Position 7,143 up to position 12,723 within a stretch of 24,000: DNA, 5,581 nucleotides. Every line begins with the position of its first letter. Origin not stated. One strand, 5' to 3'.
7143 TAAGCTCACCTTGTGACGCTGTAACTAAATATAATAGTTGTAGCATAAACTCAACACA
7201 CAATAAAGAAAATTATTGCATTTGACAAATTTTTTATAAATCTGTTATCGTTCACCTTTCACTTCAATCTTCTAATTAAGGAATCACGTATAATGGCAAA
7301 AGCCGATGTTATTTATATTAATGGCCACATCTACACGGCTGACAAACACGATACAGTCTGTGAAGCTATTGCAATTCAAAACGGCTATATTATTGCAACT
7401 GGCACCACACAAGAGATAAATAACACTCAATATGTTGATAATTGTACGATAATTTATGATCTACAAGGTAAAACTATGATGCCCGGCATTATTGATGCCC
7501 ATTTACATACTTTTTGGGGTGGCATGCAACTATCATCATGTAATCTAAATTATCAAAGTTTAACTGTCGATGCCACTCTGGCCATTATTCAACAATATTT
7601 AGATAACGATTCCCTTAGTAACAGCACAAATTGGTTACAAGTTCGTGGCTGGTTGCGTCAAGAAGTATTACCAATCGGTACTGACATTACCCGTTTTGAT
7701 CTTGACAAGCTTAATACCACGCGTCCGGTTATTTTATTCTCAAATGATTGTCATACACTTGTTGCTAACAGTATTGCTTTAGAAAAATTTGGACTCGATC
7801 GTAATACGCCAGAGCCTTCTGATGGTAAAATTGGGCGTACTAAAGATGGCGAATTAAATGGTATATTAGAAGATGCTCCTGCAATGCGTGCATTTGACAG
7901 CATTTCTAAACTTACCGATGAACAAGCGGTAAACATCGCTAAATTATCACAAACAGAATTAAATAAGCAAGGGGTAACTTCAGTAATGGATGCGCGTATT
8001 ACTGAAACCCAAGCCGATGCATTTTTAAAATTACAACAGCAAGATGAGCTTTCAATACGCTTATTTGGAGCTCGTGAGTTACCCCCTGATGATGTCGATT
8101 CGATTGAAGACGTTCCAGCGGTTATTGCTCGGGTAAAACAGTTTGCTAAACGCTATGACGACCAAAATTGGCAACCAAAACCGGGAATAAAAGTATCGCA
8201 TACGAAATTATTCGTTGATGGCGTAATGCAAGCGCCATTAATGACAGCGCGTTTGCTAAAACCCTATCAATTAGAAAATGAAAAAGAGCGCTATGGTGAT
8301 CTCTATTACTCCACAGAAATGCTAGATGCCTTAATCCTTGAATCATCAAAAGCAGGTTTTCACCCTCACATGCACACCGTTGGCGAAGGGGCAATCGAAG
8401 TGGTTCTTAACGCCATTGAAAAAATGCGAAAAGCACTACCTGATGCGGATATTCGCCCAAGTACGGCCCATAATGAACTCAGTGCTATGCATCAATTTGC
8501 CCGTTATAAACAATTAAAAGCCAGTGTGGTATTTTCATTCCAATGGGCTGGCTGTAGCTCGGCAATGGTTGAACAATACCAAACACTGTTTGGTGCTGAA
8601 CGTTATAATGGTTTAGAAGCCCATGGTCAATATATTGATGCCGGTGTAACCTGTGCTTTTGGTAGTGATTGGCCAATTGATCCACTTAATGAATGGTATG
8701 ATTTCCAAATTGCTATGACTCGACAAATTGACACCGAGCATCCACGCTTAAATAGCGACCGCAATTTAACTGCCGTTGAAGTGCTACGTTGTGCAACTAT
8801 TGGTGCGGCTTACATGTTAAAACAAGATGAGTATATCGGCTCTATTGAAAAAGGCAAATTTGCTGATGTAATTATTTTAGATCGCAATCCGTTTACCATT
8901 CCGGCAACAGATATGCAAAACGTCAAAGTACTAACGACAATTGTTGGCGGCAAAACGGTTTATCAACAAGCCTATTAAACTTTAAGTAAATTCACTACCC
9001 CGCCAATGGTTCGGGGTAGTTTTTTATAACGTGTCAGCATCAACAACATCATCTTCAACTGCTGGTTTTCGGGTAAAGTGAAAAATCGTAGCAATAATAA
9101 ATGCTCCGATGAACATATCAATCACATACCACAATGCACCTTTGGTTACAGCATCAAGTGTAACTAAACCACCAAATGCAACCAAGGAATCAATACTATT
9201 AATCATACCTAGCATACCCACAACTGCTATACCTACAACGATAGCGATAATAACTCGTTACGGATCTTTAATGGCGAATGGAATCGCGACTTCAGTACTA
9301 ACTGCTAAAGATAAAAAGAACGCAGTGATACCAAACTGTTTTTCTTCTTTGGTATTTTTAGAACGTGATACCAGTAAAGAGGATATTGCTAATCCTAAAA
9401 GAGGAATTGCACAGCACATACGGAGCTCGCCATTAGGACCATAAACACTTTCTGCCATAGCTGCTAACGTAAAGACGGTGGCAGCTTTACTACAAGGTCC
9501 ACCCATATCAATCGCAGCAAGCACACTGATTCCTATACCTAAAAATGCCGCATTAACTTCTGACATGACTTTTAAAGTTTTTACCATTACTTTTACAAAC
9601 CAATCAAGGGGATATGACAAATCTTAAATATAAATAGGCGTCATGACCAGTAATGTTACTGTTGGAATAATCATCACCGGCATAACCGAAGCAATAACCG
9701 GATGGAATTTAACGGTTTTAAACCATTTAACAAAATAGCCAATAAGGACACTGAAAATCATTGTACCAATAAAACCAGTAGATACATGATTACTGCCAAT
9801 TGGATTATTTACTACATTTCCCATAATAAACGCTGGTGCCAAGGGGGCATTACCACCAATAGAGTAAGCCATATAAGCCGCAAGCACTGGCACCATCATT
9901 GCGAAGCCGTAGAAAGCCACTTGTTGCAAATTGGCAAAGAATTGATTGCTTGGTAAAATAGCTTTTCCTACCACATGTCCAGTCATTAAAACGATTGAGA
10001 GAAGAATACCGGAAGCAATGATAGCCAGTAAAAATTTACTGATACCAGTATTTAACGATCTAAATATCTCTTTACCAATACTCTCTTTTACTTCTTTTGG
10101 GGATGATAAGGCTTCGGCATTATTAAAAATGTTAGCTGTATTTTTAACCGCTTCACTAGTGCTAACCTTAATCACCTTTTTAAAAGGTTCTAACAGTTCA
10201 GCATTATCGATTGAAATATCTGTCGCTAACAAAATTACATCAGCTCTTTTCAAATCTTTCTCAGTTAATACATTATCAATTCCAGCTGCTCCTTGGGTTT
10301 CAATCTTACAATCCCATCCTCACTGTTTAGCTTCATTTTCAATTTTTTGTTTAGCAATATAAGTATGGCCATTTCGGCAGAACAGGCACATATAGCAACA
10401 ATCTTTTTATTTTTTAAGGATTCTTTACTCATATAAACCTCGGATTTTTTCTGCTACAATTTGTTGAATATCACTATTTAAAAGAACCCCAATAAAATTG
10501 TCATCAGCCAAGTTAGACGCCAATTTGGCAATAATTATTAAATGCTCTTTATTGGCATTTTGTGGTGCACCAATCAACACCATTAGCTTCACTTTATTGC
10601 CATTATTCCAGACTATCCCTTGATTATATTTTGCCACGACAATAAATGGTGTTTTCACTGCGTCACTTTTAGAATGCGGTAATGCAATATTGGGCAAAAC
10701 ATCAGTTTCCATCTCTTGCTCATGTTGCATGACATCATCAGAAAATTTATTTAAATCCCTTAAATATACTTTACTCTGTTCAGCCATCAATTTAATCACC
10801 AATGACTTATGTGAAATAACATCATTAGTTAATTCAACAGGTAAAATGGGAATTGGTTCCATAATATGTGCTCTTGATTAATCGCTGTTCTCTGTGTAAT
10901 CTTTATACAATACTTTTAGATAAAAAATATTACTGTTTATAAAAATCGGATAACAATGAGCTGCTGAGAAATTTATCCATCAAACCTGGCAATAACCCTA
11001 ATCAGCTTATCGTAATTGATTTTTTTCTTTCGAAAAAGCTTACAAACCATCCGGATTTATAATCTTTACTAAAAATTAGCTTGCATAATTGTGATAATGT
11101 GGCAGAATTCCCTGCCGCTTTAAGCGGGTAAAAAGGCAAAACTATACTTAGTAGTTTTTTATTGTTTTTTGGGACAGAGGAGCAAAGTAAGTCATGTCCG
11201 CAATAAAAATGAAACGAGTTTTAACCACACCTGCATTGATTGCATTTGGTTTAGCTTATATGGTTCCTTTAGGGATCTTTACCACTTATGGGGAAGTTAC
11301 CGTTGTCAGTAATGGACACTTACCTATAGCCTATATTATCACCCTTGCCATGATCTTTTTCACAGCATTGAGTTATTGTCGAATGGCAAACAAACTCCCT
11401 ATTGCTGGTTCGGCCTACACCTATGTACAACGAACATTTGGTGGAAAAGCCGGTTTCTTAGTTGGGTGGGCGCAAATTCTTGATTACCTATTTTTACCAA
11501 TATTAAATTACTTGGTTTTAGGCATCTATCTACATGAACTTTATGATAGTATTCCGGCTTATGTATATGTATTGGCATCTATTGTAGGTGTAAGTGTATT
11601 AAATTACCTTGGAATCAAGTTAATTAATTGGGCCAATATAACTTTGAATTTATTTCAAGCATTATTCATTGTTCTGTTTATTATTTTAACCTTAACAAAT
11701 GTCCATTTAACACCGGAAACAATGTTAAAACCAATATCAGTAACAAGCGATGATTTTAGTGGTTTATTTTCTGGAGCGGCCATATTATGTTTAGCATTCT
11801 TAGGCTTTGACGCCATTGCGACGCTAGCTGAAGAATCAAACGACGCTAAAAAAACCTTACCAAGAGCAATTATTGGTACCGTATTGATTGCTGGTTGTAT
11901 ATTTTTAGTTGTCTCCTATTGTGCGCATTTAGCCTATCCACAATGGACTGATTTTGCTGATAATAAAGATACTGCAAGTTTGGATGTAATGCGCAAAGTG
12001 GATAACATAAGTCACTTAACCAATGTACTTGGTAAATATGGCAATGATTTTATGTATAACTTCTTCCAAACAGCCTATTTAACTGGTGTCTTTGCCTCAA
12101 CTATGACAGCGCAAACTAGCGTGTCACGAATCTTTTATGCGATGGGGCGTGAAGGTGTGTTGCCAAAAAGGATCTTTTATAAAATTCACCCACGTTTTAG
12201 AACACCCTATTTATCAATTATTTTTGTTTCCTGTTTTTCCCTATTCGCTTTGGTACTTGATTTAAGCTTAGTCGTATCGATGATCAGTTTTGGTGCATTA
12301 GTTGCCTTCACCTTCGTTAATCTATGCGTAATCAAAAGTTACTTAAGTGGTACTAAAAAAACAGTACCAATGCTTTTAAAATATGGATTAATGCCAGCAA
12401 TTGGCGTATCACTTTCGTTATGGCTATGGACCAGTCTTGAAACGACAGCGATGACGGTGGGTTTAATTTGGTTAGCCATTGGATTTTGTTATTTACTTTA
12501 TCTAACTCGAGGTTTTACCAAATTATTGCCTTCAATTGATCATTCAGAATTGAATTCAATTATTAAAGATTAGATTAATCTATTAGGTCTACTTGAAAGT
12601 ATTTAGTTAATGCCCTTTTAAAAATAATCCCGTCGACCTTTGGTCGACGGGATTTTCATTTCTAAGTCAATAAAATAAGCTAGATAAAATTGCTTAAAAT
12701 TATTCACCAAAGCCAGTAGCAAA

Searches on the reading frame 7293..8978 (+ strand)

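Call 6: search_protein_families(library=pfam, proteins=[window:7293-8978:+], max_evalue=0.001)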
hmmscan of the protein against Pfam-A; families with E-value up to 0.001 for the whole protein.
window:7293-8978:+ (561 aa): 2 families
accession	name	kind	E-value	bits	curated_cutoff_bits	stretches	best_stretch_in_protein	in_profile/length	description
PF07969.17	Amidohydro_3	-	2.2e-71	242.2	29.7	1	55-557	3-472/472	Amidohydrolase family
PF01979.26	Amidohydro_1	-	6.5e-24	85.3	25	1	205-556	28-345/345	Amidohydrolase family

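Call 7: search_protein_families(library=ncbifam, proteins=[window:7293-8978:+], max_evalue=0.001)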
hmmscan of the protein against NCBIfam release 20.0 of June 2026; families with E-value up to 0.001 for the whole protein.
window:7293-8978:+ (561 aa): 30 families (the best 25 are shown)
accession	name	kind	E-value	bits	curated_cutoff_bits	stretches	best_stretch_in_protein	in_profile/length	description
NF005557.0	PRK07228.1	equivalog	2.9e-14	52.6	522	1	446-551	293-394/445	5'-deoxyadenosine deaminase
NF051886.1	XaaProDiPepCaul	equivalog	5.1e-14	52.1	500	2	448-535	304-379/398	Xaa-Pro dipeptidase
NF006056.0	PRK08204.1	subfamily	7.6e-14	51.3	391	1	483-541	334-392/449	hypothetical protein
TIGR01224.1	hutI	equivalog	3.7e-13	49.1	298.15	2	446-534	277-356/377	imidazolonepropionase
TIGR02967.1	guan_deamin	equivalog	1.9e-12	46.9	375.4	1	489-548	320-379/401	guanine deaminase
NF006549.0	PRK09045.1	equivalog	2.6e-11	42.8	540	1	489-532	338-381/444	TRZ/ATZ family hydrolase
NF005540.0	PRK07203.1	equivalog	4.4e-11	42.1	444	1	9-75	5-70/444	putative aminohydrolase SsnA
NF006679.0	PRK09228.1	subfamily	6.3e-11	41.7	351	1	488-547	344-403/433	guanine deaminase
NF006689.0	PRK09237.1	equivalog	6.3e-11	41.4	371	1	5-80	4-73/383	amidohydrolase/deacetylase family metallohydrolase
NF006055.0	PRK08203.1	equivalog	3.7e-10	38.9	532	1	489-532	351-393/455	8-oxoguanine deaminase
NF004995.0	PRK06380.1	subfamily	1e-09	37.9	567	1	492-545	325-377/418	metal-dependent hydrolase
NF009060.0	PRK12394.1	equivalog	1.1e-09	37.6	442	1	3-81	2-73/381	metallo-dependent hydrolase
TIGR03314.1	Se_ssnA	subfamily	1.2e-08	34.3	455.5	1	10-75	5-69/441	putative selenium metabolism protein SsnA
NF004701.0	PRK06038.1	equivalog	1.3e-08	34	609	0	3-73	3-66/432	N-ethylammeline chlorohydrolase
NF011990.0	PRK15446.2-6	subfamily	5.1e-08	32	233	1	492-561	326-387/390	alpha-D-ribose 1-methylphosphonate 5-triphosphate diphosphatase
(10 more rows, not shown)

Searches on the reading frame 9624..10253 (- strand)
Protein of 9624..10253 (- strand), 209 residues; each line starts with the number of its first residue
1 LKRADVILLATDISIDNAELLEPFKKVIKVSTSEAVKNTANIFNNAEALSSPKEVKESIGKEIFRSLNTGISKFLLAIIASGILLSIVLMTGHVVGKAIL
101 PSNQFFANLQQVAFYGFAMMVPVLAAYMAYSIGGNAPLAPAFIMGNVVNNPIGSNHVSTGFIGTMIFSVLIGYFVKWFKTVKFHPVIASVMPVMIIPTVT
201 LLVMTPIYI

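Call 6: search_protein_families(library=pfam, proteins=[window:9624-10253:-], max_evalue=0.001)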
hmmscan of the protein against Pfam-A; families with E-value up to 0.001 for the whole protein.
window:9624-10253:- (209 aa): 0 families

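Call 7: search_protein_families(library=ncbifam, proteins=[window:9624-10253:-], max_evalue=0.001)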
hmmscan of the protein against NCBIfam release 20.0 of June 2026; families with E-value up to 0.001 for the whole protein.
window:9624-10253:- (209 aa): 6 families
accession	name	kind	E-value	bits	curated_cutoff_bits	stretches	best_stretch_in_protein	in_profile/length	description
NF008493.0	PRK11404.1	equivalog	2.4e-25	89.1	806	1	4-204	60-273/483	PTS fructose-like transporter subunit IIBC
NF007787.0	PRK10478.1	equivalog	1.5e-21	76.8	426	1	60-206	8-148/359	PTS fructose transporter subunit EIIC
NF007984.0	PRK10712.1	equivalog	8e-19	67.5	793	1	2-205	157-361/563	PTS fructose transporter subunit IIBC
TIGR01427.1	PTS_IIC_fructo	subfamily_domain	1.2e-18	67.6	157.55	1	59-205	11-156/346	fructose-specific PTS transporter subunit EIIC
NF007293.0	PRK09765.1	equivalog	3.1e-17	62.3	763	1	2-203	218-425/639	PTS 2-O-a-mannosyl-D-glycerate transporter subunit IIABC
NF007783.0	PRK10474.1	equivalog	0.00079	19.7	135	0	2-48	55-100/106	PTS fructose-like transporter subunit IIB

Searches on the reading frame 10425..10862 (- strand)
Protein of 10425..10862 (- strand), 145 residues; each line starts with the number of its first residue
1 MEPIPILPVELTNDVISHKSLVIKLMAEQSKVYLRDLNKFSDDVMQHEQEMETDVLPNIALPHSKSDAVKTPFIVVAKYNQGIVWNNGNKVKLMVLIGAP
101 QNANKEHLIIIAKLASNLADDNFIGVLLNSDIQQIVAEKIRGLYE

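Call 6: search_protein_families(library=pfam, proteins=[window:10425-10862:-], max_evalue=0.001)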
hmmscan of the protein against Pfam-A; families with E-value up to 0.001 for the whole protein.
window:10425-10862:- (145 aa): 1 family
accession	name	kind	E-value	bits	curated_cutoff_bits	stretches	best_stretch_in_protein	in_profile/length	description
PF00359.27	PTS_EIIA_2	-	1.1e-22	81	27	1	13-134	11-136/144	Phosphoenolpyruvate-dependent sugar phosphotransferase system, EIIA 2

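Call 7: search_protein_families(library=ncbifam, proteins=[window:10425-10862:-], max_evalue=0.001)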
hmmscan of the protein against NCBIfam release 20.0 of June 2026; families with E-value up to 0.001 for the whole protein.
window:10425-10862:- (145 aa): 7 families
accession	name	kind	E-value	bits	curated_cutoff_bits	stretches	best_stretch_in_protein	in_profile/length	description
TIGR00848.1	fruA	subfamily_domain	8.3e-25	87.2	103.5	1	16-124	13-126/129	fructose PTS transporter subunit IIA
NF007389.0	PRK09913.1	equivalog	6e-18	65.2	151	1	30-137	31-140/148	PTS fructose transporter subunit IIA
NF007293.0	PRK09765.1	equivalog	4.2e-14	52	763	1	23-134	26-143/639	PTS 2-O-a-mannosyl-D-glycerate transporter subunit IIABC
NF008319.0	PRK11109.1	equivalog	9e-08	31.8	302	1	38-133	37-132/376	fused PTS fructose transporter subunit IIA/HPr protein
NF011663.0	PRK15083.1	subfamily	1.8e-06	26.3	589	1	38-135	530-629/639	PTS mannitol transporter subunit IICBA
TIGR01419.1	nitro_reg_IIA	equivalog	3.9e-06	26.8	138.7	1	37-135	40-142/145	PTS IIA-like nitrogen regulatory protein PtsN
NF010351.0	PRK13779.1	equivalog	1.8e-05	23.8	766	1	19-125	18-124/503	bifunctional PTS system fructose-specific transporter subunit IIA/HPr protein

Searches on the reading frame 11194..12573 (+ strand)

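Call 6: search_protein_families(library=pfam, proteins=[window:11194-12573:+], max_evalue=0.001)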
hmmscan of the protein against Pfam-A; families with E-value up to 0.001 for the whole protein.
window:11194-12573:+ (459 aa): 2 families
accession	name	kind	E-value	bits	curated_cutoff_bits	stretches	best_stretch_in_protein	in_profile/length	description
PF00324.27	AA_permease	-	8.2e-40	137.3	24.6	1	18-379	5-378/470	Amino acid permease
PF13520.12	AA_permease_2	-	1.7e-30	106.7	27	1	17-391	8-382/427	Amino acid permease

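Call 7: search_protein_families(library=ncbifam, proteins=[window:11194-12573:+], max_evalue=0.001)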
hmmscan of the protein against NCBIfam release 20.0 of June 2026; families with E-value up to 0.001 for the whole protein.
window:11194-12573:+ (459 aa): 18 families
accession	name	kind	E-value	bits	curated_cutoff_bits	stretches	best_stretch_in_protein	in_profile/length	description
TIGR00909.1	2A0306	subfamily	5.9e-46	157.3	556.8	1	7-436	2-429/429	amino acid transporter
NF053761.1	BrChAATpBcaP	equivalog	6.1e-46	157.4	690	2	129-436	162-451/460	branched-chain amino acid transporter BcaP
TIGR00906.1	2A0303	subfamily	3.7e-29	101.6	681.7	2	134-380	177-424/602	cationic amino acid transport permease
TIGR00908.1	2A0305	equivalog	1.8e-23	83.2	381.75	1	5-422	4-412/442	ethanolamine permease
TIGR03428.1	ureacarb_perm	hypoth_equivalog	6.8e-15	54.9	740.45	1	8-396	13-399/475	permease, urea carboxylase system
NF007876.0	PRK10580.1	equivalog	1e-13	51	736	1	3-362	4-355/457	proline-specific permease ProY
NF008245.0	PRK11021.1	equivalog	9e-13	48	284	1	44-420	42-394/419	L-methionine/branched-chain amino acid transporter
NF008094.0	PRK10836.1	subfamily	2.8e-10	39.6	735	1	8-331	15-339/489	amino acid permease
NF008272.0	PRK11049.1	equivalog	7.1e-10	38.4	732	1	9-390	22-401/470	D-serine/D-alanine/glycine transporter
TIGR00907.1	2A0304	subfamily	8.5e-10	38.1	598.3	1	6-379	10-394/482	amino acid permease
TIGR00911.1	2A0308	subfamily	3.3e-09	35.7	701.8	1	22-426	60-460/505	L-type amino acid transporter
TIGR01773.1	GABAperm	equivalog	5.7e-09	35.2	678.1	1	18-356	22-352/452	GABA permease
NF007594.0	PRK10238.1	equivalog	6.9e-09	35.1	848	1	15-379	21-371/456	aromatic amino acid transporter AroP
NF007602.0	PRK10249.1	equivalog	1.1e-08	34.5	851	1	15-372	30-373/458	phenylalanine transporter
NF011623.0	PRK15049.1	equivalog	7.7e-08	31.6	773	1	16-380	38-401/499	L-asparagine permease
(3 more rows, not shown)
